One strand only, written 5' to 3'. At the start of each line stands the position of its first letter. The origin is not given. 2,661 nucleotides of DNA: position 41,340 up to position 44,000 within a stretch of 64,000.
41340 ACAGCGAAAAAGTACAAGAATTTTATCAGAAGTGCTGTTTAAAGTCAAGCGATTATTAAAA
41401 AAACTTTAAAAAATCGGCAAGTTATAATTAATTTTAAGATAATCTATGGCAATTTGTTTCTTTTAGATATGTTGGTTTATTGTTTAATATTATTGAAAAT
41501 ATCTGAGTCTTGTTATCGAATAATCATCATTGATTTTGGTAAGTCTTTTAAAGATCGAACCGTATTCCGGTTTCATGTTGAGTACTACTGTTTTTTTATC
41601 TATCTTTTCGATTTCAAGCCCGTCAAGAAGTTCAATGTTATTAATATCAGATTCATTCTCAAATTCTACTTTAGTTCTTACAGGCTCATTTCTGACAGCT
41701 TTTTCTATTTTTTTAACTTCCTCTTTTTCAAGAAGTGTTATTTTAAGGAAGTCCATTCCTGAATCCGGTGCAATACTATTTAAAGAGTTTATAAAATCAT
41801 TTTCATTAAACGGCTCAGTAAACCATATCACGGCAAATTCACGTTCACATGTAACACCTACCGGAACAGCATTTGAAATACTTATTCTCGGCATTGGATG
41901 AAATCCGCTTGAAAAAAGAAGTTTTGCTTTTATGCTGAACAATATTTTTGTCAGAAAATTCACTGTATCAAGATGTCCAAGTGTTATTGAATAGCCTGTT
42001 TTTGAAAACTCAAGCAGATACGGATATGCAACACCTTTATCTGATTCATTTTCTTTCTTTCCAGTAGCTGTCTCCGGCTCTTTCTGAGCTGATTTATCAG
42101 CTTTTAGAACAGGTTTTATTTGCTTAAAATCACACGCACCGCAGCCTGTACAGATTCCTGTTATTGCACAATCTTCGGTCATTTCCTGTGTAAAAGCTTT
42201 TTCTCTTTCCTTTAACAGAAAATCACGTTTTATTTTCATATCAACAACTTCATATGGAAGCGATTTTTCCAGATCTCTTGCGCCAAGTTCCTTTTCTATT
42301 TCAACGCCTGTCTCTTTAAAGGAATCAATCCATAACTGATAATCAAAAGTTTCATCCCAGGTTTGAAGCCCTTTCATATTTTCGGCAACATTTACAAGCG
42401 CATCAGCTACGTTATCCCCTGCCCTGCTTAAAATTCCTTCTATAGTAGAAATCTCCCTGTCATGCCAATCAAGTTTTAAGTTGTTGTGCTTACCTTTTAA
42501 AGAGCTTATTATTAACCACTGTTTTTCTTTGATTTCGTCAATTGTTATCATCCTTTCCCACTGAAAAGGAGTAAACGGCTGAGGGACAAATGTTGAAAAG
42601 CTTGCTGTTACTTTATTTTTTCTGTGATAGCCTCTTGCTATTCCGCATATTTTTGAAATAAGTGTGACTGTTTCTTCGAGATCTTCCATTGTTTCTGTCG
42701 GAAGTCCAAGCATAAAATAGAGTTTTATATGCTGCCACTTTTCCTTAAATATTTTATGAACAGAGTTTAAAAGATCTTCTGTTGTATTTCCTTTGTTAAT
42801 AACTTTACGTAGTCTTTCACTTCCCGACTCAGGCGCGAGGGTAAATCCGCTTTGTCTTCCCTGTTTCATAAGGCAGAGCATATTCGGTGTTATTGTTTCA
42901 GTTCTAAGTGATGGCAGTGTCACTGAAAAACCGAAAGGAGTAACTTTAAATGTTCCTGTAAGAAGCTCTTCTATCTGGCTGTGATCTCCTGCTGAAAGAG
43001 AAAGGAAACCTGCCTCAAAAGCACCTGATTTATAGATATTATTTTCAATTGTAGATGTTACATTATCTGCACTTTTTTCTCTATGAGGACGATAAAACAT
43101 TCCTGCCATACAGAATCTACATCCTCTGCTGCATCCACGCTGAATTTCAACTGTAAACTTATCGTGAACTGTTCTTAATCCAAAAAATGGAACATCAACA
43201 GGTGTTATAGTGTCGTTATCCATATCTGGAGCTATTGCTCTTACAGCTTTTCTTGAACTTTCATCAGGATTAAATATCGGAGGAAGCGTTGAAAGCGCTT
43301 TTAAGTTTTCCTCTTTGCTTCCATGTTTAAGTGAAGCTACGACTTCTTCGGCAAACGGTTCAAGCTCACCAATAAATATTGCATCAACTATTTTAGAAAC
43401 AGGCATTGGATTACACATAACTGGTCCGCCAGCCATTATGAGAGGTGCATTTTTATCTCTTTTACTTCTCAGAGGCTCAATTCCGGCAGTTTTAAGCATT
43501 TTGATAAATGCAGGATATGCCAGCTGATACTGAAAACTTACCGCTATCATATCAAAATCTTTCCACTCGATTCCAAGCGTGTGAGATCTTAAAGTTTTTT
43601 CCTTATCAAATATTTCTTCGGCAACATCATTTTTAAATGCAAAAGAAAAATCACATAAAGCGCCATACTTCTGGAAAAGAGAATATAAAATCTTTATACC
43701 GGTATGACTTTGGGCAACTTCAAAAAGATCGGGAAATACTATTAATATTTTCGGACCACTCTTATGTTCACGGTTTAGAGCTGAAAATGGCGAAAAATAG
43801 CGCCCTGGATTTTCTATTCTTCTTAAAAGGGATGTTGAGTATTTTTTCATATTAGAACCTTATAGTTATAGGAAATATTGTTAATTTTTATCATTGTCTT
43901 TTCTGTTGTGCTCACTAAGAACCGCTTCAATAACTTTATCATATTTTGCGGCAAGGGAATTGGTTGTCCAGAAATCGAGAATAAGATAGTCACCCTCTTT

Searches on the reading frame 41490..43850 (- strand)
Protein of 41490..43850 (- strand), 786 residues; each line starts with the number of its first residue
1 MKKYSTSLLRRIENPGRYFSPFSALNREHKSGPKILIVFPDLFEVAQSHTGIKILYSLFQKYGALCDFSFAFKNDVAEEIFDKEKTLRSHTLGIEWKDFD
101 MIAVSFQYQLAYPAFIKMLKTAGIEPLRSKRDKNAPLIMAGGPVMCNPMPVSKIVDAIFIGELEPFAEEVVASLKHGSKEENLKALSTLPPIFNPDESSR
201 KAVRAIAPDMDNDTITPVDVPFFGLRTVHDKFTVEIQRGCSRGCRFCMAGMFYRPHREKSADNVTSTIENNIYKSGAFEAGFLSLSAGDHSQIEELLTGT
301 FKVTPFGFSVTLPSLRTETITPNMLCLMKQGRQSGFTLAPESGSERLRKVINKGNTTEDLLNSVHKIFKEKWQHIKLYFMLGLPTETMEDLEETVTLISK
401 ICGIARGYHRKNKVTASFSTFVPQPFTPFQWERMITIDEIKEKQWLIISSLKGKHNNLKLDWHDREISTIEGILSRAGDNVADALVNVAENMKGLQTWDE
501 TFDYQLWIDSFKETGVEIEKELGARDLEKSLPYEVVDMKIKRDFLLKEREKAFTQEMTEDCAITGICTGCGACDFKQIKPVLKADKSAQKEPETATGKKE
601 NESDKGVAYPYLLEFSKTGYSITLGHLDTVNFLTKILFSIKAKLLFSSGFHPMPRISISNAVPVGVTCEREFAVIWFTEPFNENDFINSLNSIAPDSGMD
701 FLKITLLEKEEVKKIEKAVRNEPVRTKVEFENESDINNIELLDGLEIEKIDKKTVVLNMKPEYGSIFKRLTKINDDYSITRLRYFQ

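Call 37: search_protein_families(library=ncbifam, proteins=[window:41490-43850:-], max_evalue=1e-10)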
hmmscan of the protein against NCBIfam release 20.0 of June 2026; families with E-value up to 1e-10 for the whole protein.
window:41490-43850:- (786 aa): 4 families
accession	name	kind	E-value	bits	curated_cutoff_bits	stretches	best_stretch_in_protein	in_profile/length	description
TIGR03960.1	rSAM_fuse_unch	hypoth_equivalog_domain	2.8e-130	435.6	462.3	1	8-576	3-601/605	TIGR03960 family B12-binding radical SAM protein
TIGR03936.1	sam_1_link_chp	equivalog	2.7e-23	82.8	71.9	1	611-762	2-156/209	TIGR03936 family radical SAM-associated protein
TIGR04013.1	B12_SAM_MJ_1487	hypoth_equivalog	9.4e-21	74.1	251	1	130-441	66-365/382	TIGR04013 family B12-binding domain/radical SAM domain-containing protein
TIGR04014.1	B12_SAM_MJ_0865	equivalog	3.4e-13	49.2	360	1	126-400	59-335/434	methyl-coenzyme M reductase glutamine C-methyltransferase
